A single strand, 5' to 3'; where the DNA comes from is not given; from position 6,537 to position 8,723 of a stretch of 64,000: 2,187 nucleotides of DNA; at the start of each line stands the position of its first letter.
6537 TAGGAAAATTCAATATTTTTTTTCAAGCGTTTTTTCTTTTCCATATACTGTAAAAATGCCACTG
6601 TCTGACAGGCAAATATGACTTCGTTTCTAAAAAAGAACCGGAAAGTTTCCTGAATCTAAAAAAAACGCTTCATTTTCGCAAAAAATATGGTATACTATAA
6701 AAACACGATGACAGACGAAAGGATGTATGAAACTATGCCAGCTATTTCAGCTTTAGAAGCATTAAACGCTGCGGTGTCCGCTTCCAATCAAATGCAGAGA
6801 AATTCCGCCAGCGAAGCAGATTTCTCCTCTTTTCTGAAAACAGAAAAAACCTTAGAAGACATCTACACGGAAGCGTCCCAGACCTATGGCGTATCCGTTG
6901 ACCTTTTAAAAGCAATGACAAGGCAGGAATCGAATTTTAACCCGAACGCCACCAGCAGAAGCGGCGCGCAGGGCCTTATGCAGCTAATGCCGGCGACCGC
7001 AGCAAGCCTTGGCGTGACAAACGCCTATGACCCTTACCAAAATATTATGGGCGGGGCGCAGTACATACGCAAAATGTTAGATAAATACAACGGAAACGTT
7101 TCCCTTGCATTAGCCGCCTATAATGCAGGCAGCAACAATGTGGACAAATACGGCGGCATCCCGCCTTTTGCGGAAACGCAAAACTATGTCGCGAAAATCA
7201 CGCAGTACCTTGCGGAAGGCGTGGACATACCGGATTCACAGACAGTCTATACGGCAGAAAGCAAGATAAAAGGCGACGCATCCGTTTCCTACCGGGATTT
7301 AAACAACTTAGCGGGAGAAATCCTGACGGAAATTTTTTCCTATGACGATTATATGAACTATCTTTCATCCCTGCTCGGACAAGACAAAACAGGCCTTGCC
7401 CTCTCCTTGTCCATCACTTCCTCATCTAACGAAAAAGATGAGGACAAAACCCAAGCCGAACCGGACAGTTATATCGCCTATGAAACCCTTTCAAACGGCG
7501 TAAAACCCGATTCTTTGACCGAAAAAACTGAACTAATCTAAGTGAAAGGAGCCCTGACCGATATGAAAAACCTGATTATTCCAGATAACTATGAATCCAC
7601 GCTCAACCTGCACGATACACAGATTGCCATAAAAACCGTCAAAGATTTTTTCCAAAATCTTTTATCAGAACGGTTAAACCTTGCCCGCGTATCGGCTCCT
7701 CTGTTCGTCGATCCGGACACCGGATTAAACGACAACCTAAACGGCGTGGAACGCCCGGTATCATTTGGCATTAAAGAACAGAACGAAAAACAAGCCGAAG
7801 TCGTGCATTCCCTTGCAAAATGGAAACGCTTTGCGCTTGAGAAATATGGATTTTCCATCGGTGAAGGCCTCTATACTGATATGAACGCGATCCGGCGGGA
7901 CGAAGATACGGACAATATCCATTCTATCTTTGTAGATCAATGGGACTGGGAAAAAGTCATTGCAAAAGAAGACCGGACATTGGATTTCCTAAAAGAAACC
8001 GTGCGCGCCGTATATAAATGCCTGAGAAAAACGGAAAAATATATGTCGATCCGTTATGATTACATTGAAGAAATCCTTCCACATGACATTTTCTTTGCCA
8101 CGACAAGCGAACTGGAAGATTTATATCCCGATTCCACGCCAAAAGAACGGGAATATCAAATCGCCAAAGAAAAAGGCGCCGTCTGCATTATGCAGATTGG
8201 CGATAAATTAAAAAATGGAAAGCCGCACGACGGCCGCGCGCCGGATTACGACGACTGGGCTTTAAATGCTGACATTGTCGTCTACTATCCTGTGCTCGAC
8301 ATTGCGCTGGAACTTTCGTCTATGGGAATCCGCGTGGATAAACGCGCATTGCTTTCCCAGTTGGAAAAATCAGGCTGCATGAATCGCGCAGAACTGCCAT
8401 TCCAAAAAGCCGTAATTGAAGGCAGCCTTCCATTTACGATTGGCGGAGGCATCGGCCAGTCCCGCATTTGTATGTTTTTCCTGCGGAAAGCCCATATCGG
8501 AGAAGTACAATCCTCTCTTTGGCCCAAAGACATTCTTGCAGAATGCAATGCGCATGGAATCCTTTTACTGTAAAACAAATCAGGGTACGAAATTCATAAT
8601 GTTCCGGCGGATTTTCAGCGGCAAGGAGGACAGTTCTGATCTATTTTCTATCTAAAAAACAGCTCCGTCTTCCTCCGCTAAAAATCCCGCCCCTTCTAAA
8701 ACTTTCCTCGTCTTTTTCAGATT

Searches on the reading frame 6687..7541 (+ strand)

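Call 19: search_protein_families(library=pfam, proteins=[window:6687-7541:+], max_evalue=0.05)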
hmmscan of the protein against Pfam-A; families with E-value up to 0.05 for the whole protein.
window:6687-7541:+ (284 aa): 4 families
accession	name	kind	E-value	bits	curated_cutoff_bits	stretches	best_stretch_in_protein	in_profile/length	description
PF01464.25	SLT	-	1.3e-31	109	21.3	1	61-166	4-115/117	Transglycosylase SLT domain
PF19489.4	SLT_4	-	6.2e-05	23.1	27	1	38-107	16-83/184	Transglycosylase SLT domain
PF13406.11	SLT_2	-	0.01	15.5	24.3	0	72-121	133-182/292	Transglycosylase SLT domain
PF18013.6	Phage_lysozyme2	-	0.013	16.1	28.2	1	78-133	27-88/140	Phage tail lysozyme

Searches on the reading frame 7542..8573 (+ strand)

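Call 19: search_protein_families(library=pfam, proteins=[window:7542-8573:+], max_evalue=0.05)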
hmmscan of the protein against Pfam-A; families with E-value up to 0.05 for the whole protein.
window:7542-8573:+ (343 aa): 2 families
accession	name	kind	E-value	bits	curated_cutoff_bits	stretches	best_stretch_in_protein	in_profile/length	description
PF03590.20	AsnA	-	6.9e-110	366.7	27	1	27-253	1-227/228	Aspartate-ammonia ligase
PF00152.25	tRNA-synt_2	-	0.0019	17.8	25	1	119-323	102-302/308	tRNA synthetases class II (D, K and N)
